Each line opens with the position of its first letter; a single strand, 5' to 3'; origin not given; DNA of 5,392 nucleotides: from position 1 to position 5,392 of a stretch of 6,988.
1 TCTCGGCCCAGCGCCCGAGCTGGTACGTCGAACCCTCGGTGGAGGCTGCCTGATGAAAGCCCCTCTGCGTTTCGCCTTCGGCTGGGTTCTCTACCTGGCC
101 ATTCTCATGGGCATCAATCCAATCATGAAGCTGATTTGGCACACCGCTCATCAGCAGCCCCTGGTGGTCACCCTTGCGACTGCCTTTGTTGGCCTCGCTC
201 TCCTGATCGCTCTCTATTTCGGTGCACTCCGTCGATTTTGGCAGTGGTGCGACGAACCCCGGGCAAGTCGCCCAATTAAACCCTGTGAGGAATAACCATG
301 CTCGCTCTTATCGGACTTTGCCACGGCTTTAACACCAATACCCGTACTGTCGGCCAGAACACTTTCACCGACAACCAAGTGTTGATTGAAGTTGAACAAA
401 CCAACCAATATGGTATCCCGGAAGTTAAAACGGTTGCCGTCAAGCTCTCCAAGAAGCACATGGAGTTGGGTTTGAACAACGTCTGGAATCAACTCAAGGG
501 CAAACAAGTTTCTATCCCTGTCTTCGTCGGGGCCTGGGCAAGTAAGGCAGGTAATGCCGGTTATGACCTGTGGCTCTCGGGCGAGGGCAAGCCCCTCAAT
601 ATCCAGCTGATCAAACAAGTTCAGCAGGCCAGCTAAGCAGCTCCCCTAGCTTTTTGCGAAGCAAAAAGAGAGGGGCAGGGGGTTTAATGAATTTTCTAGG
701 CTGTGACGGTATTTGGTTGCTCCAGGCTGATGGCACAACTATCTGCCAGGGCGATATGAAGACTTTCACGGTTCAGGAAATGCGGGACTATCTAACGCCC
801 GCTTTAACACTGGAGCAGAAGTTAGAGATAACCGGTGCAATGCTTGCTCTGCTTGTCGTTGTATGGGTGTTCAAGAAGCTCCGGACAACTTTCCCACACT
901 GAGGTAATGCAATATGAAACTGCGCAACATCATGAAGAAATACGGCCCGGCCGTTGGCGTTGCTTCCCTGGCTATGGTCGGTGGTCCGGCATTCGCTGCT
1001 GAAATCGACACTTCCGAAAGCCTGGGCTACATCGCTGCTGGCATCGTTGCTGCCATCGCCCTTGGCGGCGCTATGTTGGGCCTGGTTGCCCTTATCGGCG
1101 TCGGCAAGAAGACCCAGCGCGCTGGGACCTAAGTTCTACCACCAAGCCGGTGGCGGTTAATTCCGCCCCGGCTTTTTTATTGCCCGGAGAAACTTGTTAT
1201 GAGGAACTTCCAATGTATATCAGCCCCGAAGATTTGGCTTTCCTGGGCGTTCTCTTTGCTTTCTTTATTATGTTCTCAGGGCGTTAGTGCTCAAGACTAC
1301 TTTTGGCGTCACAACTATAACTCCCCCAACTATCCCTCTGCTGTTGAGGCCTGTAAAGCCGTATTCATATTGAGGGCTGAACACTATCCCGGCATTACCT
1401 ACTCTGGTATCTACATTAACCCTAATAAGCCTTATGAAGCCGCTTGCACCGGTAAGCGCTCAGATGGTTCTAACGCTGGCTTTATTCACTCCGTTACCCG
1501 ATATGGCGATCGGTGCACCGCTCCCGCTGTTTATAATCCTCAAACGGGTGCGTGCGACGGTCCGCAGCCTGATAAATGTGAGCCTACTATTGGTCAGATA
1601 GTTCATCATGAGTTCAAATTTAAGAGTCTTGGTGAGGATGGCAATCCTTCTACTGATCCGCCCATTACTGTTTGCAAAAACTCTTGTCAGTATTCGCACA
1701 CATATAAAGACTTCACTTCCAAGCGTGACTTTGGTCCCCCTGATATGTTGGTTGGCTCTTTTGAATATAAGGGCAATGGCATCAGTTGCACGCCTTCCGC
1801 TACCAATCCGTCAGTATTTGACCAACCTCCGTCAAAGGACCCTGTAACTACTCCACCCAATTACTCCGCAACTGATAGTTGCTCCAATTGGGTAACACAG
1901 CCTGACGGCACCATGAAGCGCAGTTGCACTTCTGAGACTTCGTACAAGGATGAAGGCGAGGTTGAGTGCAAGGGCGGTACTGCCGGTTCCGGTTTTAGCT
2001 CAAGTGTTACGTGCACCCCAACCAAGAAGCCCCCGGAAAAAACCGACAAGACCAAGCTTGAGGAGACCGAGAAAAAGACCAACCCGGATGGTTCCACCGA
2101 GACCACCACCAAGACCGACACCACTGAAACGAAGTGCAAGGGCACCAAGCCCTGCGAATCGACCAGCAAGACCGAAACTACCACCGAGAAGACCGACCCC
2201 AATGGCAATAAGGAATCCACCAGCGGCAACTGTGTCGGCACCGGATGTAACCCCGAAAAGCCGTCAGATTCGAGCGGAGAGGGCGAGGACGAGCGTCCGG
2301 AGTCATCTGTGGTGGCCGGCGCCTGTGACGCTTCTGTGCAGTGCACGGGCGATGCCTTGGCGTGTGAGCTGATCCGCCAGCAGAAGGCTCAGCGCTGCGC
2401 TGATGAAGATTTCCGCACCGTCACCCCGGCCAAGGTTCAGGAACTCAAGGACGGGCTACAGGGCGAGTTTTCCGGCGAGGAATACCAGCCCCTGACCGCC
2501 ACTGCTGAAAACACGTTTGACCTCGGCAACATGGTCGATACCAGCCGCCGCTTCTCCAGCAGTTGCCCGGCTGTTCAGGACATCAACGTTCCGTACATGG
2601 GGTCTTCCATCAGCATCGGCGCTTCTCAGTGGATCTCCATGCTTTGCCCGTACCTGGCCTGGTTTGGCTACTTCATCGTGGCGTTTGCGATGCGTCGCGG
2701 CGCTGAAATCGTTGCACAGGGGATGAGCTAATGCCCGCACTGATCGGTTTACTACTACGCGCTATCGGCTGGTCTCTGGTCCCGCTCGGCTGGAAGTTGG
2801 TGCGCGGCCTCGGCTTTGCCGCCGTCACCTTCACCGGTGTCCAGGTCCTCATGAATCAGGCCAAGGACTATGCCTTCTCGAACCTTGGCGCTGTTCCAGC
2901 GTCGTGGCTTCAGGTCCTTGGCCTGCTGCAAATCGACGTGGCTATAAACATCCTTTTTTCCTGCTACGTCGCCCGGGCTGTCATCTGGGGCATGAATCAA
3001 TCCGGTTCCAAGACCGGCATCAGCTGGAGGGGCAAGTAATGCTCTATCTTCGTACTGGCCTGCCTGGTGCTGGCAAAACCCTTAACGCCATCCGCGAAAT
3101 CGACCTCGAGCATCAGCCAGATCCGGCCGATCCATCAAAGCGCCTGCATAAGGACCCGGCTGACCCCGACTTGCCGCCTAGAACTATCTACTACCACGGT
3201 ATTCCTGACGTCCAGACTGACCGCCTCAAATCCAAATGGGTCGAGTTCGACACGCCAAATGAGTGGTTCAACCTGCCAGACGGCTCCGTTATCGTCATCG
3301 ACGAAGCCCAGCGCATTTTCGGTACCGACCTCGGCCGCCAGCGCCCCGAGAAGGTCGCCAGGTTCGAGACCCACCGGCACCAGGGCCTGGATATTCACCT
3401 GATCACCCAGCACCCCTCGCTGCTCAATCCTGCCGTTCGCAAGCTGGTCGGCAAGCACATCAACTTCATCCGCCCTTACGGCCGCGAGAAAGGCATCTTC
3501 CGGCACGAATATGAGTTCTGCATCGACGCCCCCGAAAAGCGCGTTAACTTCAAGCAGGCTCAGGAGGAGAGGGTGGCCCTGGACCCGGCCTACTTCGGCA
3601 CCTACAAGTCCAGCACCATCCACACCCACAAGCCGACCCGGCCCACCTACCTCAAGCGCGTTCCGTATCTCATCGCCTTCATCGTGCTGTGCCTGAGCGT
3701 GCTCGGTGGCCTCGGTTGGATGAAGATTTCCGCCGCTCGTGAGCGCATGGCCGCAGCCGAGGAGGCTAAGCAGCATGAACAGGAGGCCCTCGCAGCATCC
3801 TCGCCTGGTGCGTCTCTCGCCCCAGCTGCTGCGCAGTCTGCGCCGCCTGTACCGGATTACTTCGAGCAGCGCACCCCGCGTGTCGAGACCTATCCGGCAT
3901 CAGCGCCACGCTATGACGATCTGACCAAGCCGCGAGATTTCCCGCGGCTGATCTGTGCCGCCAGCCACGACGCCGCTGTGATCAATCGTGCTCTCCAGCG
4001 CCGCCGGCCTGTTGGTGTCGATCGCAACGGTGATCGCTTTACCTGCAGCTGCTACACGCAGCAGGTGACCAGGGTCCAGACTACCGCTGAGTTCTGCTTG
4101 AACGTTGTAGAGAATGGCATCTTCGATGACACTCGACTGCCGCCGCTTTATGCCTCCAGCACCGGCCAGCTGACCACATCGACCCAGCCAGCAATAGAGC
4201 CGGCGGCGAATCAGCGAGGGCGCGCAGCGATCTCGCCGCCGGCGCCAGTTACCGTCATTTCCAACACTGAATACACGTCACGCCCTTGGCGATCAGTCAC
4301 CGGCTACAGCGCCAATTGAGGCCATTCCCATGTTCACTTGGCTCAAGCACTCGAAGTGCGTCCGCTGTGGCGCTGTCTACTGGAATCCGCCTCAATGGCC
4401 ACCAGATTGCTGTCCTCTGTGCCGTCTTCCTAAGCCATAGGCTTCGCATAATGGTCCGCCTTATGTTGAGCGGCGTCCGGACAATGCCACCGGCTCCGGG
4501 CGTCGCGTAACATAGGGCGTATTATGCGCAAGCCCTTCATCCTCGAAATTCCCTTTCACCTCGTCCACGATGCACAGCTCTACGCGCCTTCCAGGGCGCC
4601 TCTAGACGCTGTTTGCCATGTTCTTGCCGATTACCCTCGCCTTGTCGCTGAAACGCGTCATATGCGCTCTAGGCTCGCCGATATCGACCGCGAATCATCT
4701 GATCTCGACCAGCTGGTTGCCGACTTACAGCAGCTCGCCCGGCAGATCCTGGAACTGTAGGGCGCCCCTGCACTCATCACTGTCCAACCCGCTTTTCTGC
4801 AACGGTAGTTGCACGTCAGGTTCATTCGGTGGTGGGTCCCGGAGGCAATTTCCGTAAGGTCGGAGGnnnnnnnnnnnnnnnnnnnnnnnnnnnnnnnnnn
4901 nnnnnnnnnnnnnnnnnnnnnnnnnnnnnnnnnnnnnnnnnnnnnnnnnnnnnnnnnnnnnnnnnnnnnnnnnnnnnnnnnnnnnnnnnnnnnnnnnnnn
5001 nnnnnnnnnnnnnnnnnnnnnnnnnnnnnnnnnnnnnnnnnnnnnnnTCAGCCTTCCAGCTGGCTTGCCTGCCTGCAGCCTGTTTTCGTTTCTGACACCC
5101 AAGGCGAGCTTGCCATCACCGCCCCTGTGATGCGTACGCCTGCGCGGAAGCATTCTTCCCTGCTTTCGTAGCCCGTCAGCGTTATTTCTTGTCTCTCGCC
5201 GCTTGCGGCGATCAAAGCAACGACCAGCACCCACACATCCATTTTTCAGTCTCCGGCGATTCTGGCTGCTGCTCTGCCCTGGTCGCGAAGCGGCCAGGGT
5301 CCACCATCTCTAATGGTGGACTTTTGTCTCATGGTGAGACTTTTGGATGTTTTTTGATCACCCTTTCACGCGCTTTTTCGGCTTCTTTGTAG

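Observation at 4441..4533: Two inverted dif-like sites fold into one long hairpin: a CTXphi-style single-stranded attP in an Ff-type phage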

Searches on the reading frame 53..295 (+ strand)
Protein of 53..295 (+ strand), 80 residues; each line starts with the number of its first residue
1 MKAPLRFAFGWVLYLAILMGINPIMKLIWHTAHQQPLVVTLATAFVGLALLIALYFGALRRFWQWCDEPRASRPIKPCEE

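Call 42: search_protein_families(library=pfam, max_evalue=0.01, proteins=[window:53-295:+])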
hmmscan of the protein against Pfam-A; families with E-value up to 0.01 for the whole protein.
window:53-295:+ (80 aa): 0 families

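Call 43: search_protein_families(library=phrogs, max_evalue=0.01, proteins=[window:53-295:+])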
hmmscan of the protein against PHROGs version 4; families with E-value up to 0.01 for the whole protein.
window:53-295:+ (80 aa): 1 family
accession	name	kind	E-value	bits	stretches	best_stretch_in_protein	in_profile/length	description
phrog_17047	-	unknown function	4e-14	53.9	1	1-73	1-72/75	-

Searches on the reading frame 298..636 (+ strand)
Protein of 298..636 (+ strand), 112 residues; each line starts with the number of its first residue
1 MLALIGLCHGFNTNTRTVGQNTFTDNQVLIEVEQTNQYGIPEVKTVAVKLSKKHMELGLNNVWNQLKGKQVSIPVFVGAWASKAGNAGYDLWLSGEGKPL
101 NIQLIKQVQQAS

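Call 42: search_protein_families(library=pfam, max_evalue=0.01, proteins=[window:298-636:+])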
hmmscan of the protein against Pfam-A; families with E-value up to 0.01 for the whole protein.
window:298-636:+ (112 aa): 1 family
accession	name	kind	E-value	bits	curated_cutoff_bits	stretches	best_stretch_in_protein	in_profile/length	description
PF17426.7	Putative_G5P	-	1.5e-08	35.2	25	1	15-91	21-96/108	Putative Gamma DNA binding protein G5P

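Call 43: search_protein_families(library=phrogs, max_evalue=0.01, proteins=[window:298-636:+])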
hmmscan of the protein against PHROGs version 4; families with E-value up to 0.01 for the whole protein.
window:298-636:+ (112 aa): 1 family
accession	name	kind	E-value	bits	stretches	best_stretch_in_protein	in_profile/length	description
phrog_1547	-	unknown function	1.5e-24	86.9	1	5-103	5-106/107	-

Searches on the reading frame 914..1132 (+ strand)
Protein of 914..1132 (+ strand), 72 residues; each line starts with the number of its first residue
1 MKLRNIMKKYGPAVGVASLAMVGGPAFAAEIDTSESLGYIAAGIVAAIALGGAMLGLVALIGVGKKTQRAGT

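Call 43: search_protein_families(library=phrogs, max_evalue=0.01, proteins=[window:914-1132:+])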
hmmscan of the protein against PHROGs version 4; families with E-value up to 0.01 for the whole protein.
window:914-1132:+ (72 aa): 3 families
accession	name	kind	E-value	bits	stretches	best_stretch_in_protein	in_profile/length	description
phrog_9282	-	unknown function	3.7e-15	57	1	13-72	15-76/76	-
phrog_2374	-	unknown function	1.1e-06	29.4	1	8-63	10-65/74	-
phrog_1859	-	head and packaging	5.6e-05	24.3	1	1-63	2-60/76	major head protein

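Call 80: search_protein_families(library=pfam, max_evalue=0.01, proteins=[window:914-1132:+])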
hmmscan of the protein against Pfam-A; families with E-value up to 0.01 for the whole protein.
window:914-1132:+ (72 aa): 1 family
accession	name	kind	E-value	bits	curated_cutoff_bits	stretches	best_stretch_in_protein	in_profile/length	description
PF11174.13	DUF2970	-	0.0053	17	27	1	35-61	29-55/56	Protein of unknown function (DUF2970)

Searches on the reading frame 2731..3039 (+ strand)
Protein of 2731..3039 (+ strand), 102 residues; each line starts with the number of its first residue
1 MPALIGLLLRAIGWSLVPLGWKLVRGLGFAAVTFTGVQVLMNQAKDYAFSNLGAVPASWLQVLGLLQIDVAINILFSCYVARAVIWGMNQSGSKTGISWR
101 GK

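Call 80: search_protein_families(library=pfam, max_evalue=0.01, proteins=[window:2731-3039:+])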
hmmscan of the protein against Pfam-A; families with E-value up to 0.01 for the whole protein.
window:2731-3039:+ (102 aa): 1 family
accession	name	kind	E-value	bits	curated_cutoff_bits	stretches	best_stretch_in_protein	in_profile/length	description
PF10734.14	DUF2523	-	8.4e-13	49.1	22.1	1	8-85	1-78/80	Protein of unknown function (DUF2523)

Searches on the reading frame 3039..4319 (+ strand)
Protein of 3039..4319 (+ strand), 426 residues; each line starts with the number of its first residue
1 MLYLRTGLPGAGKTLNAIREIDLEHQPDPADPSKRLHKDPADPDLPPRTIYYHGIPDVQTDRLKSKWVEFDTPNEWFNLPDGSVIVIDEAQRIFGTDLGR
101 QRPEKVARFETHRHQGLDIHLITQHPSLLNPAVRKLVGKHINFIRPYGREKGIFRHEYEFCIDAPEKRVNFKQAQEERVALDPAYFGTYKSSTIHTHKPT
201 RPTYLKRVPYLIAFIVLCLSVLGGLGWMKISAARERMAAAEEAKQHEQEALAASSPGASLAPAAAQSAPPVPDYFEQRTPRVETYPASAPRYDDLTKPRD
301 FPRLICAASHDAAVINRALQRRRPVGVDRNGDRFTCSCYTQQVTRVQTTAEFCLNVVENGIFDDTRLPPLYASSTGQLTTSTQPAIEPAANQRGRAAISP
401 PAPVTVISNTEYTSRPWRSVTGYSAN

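Call 15: find_related_loci(query=window:3039-4319:+, collection=genome_contigs, flank=10000)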
Query window:3039-4319:+ (426 aa) in genome_contigs; peptide patterns used: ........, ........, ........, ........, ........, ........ (x = any residue, [..] = any of these).
55 stretches matched a pattern; 6 encode a relative of the query (tblastn E <= 1e-3); 4 distinct loci.
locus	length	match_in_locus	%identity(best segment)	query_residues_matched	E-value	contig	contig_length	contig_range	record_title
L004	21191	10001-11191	62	1-388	3e-165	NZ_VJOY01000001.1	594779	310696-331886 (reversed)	Pseudomonas mangiferae strain DMKU BBB3-04 NODE_1_length_594779_cov_45.8115, whole genome shotgun sequence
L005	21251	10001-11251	56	1-418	2e-158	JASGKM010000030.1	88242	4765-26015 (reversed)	MAG: Pseudomonas sp. isolate 5N591 JMF-2111-06-0005.ont.bin.591_29, whole genome shotgun sequence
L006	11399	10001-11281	53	1-418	2e-145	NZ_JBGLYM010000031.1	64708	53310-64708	Pseudomonas sp. Pseusp88 strain CT11-88 NODE_31_length_64708_cov_32.356980, whole genome shotgun sequence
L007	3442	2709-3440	58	1-262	4e-96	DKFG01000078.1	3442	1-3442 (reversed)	MAG TPA_asm: Geobacter sp. UBA6802 UBA6802_contig_52483, whole genome shotgun sequence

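Call 35: find_related_loci(query=window:3039-4319:+, collection=viral_contigs, flank=8000)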
Query window:3039-4319:+ (426 aa) in viral_contigs; peptide patterns used: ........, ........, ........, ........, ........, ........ (x = any residue, [..] = any of these).
55 stretches matched a pattern; 50 encode a relative of the query (tblastn E <= 1e-3); 48 distinct loci.
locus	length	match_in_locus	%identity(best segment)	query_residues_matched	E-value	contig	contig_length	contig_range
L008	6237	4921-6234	65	1-426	0e+0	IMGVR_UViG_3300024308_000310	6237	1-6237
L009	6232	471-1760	66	1-418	0e+0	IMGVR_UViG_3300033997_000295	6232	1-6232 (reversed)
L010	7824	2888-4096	66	1-400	5e-177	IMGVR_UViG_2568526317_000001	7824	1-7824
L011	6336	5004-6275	64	1-415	6e-178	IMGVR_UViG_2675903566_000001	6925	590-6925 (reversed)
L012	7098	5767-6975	66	1-400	7e-177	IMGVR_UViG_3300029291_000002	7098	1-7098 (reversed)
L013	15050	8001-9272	64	1-415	3e-176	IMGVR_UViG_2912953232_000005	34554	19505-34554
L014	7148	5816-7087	64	1-415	6e-177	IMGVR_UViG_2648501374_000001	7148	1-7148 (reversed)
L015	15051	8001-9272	64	1-415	1e-175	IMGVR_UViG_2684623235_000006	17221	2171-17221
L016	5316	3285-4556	64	1-415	5e-179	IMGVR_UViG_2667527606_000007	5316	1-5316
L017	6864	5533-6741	66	1-400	4e-176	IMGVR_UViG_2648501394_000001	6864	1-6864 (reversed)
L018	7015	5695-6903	66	1-400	5e-176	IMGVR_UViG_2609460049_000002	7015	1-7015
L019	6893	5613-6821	66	1-400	2e-176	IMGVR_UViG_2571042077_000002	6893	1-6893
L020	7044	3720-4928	66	1-400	4e-176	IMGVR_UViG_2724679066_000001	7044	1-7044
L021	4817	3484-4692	66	1-400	5e-180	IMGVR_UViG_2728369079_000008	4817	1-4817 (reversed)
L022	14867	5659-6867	66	1-400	6e-175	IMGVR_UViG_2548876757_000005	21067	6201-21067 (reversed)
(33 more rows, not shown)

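Call 42: search_protein_families(library=pfam, max_evalue=0.01, proteins=[window:3039-4319:+])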
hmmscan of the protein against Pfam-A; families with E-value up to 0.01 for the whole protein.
window:3039-4319:+ (426 aa): 1 family
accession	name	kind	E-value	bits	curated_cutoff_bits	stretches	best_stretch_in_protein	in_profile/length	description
PF05707.18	Zot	-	8.7e-17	61.7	20.3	1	70-194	69-195/197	Zonular occludens toxin (Zot)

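Call 43: search_protein_families(library=phrogs, max_evalue=0.01, proteins=[window:3039-4319:+])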
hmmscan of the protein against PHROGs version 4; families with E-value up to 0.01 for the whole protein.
window:3039-4319:+ (426 aa): 3 families
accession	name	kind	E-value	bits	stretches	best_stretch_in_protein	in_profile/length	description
phrog_197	-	moron, auxiliary metabolic gene and host takeover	1.5e-83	282.9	1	1-392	27-390/486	Zot-like toxin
phrog_1041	-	moron, auxiliary metabolic gene and host takeover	2.8e-38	133.4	1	1-270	1-291/420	CTXphi Zot-like toxin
phrog_11271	-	head and packaging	2.3e-07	31.9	1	78-125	84-131/145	head morphogenesis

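Call 57: find_encoding_contigs(protein=window:3039-4319:+, flank=10000, max_places=10)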
Protein window:3039-4319:+ (426 aa): 14 contigs read that carry it; 5 places shown.
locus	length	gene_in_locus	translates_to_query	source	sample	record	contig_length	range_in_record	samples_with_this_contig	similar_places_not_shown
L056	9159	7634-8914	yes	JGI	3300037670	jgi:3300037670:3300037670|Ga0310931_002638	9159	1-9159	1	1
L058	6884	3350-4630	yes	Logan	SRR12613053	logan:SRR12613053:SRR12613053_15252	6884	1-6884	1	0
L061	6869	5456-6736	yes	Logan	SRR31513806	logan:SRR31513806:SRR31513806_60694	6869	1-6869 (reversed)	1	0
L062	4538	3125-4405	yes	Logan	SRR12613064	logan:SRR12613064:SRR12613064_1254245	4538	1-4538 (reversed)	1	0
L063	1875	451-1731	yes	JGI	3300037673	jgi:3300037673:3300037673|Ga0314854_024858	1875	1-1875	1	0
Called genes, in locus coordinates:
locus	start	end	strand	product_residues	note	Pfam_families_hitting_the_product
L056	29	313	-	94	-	-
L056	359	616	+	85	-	-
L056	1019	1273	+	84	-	-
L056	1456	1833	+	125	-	-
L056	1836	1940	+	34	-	-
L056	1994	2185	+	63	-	-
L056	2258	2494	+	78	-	-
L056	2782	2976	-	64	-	-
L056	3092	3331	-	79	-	-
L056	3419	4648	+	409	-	PF05144:Phage_CRI, PF05155:G2P_X_C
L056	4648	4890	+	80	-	-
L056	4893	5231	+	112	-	PF17426:Putative_G5P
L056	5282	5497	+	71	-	-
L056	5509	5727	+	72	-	-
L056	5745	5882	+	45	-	-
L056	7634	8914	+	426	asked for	PF05707:Zot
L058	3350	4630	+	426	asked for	PF05707:Zot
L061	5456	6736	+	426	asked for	PF05707:Zot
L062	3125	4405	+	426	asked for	PF05707:Zot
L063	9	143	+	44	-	-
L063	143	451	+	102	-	PF10734:DUF2523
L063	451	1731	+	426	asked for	PF05707:Zot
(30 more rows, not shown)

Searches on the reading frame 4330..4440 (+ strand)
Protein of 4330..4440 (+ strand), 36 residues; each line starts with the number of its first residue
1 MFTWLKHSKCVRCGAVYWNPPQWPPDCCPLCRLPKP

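Call 42: search_protein_families(library=pfam, max_evalue=0.01, proteins=[window:4330-4440:+])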
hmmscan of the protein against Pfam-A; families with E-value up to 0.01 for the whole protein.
window:4330-4440:+ (36 aa): 1 family
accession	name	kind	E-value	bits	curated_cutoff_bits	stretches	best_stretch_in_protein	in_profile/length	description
PF24455.1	DUF7571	-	0.0088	16.8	27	1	6-33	41-70/89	Family of unknown function (DUF7571)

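Call 43: search_protein_families(library=phrogs, max_evalue=0.01, proteins=[window:4330-4440:+])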
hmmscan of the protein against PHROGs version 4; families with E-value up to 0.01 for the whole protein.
window:4330-4440:+ (36 aa): 0 families

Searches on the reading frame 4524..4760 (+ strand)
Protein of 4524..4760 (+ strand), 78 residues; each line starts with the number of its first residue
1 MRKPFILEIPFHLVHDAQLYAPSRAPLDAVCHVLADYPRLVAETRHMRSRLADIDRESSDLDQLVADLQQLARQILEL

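Call 42: search_protein_families(library=pfam, max_evalue=0.01, proteins=[window:4524-4760:+])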
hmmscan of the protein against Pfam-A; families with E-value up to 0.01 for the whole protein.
window:4524-4760:+ (78 aa): 0 families

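Call 43: search_protein_families(library=phrogs, max_evalue=0.01, proteins=[window:4524-4760:+])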
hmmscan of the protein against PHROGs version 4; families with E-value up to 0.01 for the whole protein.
window:4524-4760:+ (78 aa): 1 family
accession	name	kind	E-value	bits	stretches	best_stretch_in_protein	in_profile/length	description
phrog_13909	-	unknown function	1.8e-30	105.7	1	1-78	4-81/81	-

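Call 51: find_encoding_contigs(protein=window:4524-4760:+, flank=10000, max_places=10)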
Protein window:4524-4760:+ (78 aa): 14 contigs read that carry it; 5 places shown.
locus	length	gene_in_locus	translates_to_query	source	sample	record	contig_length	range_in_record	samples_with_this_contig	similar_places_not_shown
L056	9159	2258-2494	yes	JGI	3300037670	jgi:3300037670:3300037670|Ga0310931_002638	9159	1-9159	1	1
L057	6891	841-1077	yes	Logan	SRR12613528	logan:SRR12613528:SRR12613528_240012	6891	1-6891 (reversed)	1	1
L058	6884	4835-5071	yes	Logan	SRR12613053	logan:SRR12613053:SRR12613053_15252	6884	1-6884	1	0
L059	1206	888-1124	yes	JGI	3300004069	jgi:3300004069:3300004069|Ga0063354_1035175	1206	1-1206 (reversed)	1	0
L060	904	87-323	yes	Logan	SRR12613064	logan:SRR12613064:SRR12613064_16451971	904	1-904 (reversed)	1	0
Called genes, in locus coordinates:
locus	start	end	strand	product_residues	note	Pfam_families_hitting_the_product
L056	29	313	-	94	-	-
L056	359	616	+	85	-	-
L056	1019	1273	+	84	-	-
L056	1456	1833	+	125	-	-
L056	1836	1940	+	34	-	-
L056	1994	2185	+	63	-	-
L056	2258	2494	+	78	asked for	-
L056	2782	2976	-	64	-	-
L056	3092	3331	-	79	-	-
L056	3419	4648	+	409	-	PF05144:Phage_CRI, PF05155:G2P_X_C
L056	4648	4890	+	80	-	-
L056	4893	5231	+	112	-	PF17426:Putative_G5P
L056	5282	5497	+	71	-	-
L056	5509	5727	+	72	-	-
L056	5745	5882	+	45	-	-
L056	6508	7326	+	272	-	-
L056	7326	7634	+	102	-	PF10734:DUF2523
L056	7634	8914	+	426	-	PF05707:Zot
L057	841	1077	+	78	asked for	-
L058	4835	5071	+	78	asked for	-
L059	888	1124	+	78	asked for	-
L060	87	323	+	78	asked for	-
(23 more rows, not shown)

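Call 63: search_protein_families(library=pfam, max_evalue=0.01, proteins=[L056:359-616:+, L056:1019-1273:+, L056:1456-1833:+, L056:1994-2185:+, L056:621-935:-])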
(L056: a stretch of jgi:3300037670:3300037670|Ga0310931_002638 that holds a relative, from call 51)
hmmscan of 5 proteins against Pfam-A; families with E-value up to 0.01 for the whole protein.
L056:359-616:+ (85 aa): 0 families

L056:1019-1273:+ (84 aa): 0 families

L056:1456-1833:+ (125 aa): 0 families

L056:1994-2185:+ (63 aa): 0 families

L056:621-935:- (104 aa): 0 families

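Call 64: search_protein_families(library=phrogs, max_evalue=0.01, proteins=[L056:359-616:+, L056:1019-1273:+, L056:1456-1833:+, L056:1994-2185:+, L056:621-935:-])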
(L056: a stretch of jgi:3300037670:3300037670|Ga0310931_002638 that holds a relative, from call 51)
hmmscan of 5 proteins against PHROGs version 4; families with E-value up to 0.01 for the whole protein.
L056:359-616:+ (85 aa): 2 families
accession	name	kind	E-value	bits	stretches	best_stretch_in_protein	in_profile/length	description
phrog_8031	-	unknown function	4.4e-13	50.5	1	4-83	3-83/113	-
phrog_10613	-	tail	0.0068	17.3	1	26-69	44-87/237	tail length tape measure protein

L056:1019-1273:+ (84 aa): 1 family
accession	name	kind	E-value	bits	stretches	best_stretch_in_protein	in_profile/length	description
phrog_28287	-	unknown function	0.0047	18.1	1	40-80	20-60/113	-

L056:1456-1833:+ (125 aa): 0 families

L056:1994-2185:+ (63 aa): 1 family
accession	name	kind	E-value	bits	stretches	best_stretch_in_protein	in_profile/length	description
phrog_13107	-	unknown function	2.1e-10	42.6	1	1-55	1-55/76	-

L056:621-935:- (104 aa): 1 family
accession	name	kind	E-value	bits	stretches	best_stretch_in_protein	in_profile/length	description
phrog_28067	-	unknown function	8.1e-05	23.9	1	63-95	11-43/81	-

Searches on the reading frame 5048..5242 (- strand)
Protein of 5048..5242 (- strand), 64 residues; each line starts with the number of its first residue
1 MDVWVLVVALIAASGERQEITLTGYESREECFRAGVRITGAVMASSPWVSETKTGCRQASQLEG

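Call 42: search_protein_families(library=pfam, max_evalue=0.01, proteins=[window:5048-5242:-])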
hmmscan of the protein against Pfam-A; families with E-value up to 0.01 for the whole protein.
window:5048-5242:- (64 aa): 0 families

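Call 43: search_protein_families(library=phrogs, max_evalue=0.01, proteins=[window:5048-5242:-])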
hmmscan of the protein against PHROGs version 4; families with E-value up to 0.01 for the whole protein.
window:5048-5242:- (64 aa): 1 family
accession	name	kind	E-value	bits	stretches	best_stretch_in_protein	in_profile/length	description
phrog_1092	-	unknown function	0.00084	20.1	1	3-34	4-35/63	-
